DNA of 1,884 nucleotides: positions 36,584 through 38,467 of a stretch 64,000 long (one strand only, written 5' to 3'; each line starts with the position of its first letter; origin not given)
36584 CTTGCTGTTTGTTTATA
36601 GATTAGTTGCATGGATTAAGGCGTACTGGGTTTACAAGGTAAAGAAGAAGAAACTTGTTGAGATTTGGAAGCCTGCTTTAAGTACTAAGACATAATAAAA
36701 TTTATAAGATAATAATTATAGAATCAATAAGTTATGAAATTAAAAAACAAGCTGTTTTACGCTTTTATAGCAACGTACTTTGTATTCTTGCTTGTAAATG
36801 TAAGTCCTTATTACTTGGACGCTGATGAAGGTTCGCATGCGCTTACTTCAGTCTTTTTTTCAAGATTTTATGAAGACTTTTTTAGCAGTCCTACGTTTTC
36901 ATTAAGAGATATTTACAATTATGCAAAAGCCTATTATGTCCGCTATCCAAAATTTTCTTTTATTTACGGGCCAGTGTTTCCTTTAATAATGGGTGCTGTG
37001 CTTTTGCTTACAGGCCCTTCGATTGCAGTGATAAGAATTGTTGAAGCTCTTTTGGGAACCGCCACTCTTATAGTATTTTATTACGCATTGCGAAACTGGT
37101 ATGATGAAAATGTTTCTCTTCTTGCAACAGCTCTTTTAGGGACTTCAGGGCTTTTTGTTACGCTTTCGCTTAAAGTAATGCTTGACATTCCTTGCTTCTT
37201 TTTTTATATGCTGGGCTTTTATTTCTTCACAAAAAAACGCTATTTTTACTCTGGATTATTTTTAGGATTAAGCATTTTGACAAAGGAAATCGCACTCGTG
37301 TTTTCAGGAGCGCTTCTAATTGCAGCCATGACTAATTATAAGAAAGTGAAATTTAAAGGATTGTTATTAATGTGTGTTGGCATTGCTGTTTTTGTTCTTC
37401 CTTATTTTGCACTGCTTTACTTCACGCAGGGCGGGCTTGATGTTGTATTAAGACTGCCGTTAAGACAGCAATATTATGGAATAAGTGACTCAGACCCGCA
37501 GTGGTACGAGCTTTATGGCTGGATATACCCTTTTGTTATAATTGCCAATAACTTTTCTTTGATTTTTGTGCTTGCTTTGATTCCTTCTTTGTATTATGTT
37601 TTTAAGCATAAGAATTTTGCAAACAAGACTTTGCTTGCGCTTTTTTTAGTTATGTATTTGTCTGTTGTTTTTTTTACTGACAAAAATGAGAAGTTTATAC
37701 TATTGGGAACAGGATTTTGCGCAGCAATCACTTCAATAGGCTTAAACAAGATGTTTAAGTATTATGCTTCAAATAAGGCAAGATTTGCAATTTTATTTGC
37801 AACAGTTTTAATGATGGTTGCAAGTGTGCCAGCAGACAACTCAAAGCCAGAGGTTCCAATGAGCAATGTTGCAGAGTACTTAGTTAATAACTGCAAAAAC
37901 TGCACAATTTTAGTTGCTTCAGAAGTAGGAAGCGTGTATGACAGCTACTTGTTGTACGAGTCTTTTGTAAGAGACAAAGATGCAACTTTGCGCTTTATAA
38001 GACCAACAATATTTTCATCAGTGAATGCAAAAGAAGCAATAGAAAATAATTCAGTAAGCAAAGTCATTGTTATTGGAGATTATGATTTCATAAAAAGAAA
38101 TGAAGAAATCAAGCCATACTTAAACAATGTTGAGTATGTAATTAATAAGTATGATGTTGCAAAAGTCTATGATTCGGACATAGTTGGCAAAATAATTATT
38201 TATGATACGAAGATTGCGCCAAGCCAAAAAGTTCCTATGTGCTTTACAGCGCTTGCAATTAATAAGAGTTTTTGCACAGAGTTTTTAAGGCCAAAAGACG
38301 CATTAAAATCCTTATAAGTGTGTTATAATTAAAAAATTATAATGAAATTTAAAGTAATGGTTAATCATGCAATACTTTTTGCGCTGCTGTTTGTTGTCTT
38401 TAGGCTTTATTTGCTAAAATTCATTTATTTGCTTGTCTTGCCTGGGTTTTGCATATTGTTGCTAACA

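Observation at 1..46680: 46-kb glycosylation super-locus with eight GT-C-type polytopic enzymes, suggesting glycan assembly largely on the outer membrane face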

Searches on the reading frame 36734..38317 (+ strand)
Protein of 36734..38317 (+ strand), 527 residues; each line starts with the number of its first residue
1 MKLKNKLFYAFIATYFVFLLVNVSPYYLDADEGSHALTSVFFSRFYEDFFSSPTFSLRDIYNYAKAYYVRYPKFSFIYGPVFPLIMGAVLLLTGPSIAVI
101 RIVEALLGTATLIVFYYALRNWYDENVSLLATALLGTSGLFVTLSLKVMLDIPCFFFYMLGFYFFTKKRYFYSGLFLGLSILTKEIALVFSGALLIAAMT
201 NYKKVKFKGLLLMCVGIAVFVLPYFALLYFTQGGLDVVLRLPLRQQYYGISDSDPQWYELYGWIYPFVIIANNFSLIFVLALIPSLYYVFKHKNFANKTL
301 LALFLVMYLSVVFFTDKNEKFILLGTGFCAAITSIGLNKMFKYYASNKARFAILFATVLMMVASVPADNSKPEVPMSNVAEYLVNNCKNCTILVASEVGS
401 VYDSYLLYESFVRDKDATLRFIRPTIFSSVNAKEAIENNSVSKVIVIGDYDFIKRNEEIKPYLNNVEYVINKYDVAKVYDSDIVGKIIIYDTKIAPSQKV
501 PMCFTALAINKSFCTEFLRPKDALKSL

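Call 3: search_protein_families(library=pfam, proteins=[window:36734-38317:+], max_evalue=0.01)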
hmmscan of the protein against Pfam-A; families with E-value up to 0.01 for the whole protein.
window:36734-38317:+ (527 aa): 2 families
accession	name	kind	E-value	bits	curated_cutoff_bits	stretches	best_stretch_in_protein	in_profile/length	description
PF13231.12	PMT_2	-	9.3e-13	49.1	26.1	1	80-223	4-156/160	Dolichyl-phosphate-mannose-protein mannosyltransferase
PF02366.24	PMT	-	8.8e-07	29.2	22.7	1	99-205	84-204/245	Dolichyl-phosphate-mannose-protein mannosyltransferase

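Call 7: search_protein_families(library=ncbifam, proteins=[window:36734-38317:+], max_evalue=0.1)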
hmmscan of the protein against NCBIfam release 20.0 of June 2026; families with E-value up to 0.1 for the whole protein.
window:36734-38317:+ (527 aa): 1 family
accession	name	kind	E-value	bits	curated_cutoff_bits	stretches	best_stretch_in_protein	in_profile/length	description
NF046093.1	AZOBR_p60025_fam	subfamily_domain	1.4e-09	37.6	150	1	81-218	96-229/232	AZOBR_p60025 family cell surface glycopolymer formation protein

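Call 60: search_solved_structures(query=window:36734-38317:+, max_evalue=1)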
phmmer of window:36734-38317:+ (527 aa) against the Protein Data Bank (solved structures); distinct sequences matched with E-value up to 1: 0.
